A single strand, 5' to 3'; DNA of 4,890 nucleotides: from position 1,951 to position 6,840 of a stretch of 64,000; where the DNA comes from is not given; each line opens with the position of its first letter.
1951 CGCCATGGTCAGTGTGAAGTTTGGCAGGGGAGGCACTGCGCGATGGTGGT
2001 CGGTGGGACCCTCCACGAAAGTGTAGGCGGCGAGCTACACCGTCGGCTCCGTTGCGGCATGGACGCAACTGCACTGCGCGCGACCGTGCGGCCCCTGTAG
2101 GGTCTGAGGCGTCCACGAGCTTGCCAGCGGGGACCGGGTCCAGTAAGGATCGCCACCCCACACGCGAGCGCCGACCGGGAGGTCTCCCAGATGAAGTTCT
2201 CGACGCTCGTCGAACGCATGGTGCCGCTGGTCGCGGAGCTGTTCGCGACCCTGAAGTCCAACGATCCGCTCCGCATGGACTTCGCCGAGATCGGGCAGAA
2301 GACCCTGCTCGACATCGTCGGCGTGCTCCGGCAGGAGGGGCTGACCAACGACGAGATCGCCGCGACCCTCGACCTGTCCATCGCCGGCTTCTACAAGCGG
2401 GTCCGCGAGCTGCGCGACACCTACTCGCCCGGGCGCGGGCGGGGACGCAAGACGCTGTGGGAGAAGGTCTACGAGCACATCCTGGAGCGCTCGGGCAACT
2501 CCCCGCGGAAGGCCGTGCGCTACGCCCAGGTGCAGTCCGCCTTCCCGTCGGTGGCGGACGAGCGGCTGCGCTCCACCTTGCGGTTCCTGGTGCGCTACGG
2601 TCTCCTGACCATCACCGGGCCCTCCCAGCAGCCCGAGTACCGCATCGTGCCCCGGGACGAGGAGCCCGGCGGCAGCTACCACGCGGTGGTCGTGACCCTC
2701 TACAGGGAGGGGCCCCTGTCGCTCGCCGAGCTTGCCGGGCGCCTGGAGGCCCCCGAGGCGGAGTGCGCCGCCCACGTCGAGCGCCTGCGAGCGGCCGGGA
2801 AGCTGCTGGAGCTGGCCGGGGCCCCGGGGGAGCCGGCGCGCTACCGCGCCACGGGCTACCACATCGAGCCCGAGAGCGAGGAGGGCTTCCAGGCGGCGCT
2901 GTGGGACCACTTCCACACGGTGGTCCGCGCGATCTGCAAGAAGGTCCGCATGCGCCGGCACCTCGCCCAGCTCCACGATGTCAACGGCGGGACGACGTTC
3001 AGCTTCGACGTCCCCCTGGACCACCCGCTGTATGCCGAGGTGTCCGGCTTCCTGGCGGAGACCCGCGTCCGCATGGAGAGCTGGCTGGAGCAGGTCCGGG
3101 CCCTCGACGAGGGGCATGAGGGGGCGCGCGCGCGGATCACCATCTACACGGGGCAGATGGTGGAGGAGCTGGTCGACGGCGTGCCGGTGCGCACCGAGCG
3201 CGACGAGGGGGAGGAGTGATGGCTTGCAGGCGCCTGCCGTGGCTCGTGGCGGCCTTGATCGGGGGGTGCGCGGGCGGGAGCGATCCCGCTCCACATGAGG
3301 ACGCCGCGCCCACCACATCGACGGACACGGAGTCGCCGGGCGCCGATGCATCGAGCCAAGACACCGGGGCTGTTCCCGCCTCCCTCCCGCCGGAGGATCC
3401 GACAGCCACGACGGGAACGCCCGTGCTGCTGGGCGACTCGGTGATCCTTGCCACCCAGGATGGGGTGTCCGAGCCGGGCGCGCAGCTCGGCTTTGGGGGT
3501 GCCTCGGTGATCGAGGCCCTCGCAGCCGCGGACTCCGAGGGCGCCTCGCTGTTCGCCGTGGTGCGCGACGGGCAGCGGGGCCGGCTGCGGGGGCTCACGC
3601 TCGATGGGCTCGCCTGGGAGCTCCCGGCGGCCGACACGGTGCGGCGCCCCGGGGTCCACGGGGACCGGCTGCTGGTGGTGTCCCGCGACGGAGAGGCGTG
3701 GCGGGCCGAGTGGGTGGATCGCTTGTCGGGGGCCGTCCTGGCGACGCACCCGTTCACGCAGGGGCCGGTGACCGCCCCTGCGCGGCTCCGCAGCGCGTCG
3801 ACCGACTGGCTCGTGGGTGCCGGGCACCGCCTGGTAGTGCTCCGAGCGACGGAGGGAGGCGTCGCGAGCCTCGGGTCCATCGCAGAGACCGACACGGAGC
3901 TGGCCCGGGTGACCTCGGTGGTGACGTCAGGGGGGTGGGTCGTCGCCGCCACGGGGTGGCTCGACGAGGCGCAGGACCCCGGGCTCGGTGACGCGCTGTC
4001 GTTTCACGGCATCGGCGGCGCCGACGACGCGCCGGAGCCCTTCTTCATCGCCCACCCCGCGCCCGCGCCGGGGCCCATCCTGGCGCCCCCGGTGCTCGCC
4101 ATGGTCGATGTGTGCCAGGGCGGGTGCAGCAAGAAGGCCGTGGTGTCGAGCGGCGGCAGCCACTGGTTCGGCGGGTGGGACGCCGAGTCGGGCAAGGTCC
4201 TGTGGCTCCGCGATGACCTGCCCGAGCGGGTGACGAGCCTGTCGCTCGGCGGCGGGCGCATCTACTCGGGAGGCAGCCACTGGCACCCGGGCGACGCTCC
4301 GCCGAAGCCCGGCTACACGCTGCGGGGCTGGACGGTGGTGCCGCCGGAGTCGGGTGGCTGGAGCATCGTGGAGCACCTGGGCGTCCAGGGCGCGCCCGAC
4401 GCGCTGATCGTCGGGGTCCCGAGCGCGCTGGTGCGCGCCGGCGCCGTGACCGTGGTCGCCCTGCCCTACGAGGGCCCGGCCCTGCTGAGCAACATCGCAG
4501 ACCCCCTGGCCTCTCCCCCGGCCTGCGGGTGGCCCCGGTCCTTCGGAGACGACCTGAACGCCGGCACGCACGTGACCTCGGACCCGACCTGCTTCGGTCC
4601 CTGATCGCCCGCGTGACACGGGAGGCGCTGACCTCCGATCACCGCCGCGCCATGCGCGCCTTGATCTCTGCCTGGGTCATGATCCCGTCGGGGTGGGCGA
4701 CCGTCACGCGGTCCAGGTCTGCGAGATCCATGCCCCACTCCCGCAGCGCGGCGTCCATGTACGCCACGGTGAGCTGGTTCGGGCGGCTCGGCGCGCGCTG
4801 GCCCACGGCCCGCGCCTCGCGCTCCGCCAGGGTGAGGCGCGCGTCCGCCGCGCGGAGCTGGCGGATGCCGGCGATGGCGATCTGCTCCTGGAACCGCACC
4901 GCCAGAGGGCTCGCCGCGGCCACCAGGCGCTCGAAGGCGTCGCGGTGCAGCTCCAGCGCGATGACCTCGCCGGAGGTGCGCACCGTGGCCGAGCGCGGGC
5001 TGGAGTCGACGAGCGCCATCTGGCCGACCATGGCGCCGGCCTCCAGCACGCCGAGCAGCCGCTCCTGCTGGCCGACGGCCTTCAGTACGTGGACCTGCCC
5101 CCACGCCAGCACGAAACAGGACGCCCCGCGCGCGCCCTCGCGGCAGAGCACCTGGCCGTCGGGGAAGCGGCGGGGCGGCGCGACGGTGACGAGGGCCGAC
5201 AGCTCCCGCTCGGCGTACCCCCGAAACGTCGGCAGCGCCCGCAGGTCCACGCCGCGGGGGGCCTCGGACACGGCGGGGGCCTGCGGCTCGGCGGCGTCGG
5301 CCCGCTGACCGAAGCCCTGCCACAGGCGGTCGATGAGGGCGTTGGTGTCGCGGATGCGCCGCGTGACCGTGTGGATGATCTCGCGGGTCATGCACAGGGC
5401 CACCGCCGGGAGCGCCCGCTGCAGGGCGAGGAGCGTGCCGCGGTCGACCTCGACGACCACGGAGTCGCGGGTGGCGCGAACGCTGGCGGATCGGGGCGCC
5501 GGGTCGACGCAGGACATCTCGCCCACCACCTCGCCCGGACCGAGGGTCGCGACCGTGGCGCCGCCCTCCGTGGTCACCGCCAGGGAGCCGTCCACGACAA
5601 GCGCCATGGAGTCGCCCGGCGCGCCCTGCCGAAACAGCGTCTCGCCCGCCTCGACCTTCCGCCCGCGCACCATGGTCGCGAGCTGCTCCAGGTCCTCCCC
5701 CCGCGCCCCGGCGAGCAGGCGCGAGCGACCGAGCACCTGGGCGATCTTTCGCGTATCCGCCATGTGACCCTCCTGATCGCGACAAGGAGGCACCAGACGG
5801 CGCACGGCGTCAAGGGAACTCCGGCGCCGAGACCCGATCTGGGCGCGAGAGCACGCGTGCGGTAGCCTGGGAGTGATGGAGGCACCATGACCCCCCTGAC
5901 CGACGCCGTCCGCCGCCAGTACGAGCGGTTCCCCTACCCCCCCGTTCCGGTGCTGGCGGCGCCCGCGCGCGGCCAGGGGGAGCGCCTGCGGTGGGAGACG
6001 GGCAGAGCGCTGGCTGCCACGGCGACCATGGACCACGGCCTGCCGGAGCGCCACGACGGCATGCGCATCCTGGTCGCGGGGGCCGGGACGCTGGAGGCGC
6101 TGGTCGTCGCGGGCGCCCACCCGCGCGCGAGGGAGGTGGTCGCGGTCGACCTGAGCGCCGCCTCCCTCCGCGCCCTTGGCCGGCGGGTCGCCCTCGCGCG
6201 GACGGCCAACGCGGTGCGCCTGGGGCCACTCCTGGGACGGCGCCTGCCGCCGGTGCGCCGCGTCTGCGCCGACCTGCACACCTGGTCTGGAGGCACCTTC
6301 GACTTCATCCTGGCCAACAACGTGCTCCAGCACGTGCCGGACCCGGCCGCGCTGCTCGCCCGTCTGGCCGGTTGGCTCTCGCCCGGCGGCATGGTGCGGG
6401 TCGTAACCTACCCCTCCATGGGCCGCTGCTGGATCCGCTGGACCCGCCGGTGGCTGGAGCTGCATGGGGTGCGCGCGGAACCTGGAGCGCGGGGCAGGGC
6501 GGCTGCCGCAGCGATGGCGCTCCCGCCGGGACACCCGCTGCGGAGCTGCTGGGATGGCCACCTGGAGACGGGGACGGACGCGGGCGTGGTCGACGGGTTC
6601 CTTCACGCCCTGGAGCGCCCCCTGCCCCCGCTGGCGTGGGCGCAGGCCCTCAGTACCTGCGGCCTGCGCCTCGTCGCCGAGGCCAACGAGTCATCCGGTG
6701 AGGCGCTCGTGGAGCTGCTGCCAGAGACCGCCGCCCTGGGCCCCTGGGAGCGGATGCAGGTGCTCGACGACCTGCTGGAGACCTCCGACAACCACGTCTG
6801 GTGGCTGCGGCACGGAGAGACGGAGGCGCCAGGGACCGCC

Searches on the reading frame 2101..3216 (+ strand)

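Call 79: search_protein_families(library=pfam, proteins=[window:2101-3216:+], max_evalue=0.0001)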
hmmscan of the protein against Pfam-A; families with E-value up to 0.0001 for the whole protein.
window:2101-3216:+ (372 aa): 2 families
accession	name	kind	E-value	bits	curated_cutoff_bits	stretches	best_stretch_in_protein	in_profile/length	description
PF13412.12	HTH_24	-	8.6e-08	32.1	21.9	0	68-106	4-43/48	Winged helix-turn-helix DNA-binding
PF12840.13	HTH_20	-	3.9e-06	27.2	27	0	66-106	3-44/51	Helix-turn-helix domain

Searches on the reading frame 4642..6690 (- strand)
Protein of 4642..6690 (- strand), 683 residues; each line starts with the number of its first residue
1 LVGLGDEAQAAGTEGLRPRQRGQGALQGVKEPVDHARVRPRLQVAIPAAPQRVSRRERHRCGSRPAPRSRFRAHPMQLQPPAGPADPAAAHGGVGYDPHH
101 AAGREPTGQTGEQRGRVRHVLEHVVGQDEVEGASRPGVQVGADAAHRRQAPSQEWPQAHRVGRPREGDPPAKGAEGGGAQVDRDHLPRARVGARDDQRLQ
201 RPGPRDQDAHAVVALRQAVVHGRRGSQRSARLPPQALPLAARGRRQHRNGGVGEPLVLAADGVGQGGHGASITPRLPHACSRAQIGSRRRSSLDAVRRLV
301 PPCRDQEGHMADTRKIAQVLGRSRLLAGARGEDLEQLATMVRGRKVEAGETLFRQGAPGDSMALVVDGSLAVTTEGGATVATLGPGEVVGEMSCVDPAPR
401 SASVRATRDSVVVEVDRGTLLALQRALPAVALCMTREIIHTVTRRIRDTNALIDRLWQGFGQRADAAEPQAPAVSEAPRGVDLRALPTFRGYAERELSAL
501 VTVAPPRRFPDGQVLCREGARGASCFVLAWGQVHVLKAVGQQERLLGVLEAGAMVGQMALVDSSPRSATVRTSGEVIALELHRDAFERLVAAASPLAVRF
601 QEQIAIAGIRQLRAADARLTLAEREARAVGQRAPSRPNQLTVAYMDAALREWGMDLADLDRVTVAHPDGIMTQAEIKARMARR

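Call 79: search_protein_families(library=pfam, proteins=[window:4642-6690:-], max_evalue=0.0001)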
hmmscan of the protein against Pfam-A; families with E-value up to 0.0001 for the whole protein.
window:4642-6690:- (683 aa): 1 family
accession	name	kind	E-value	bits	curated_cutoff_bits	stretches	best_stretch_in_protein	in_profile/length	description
PF00027.35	cNMP_binding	-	3.3e-41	139.6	27.5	2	344-423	2-85/89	Cyclic nucleotide-binding domain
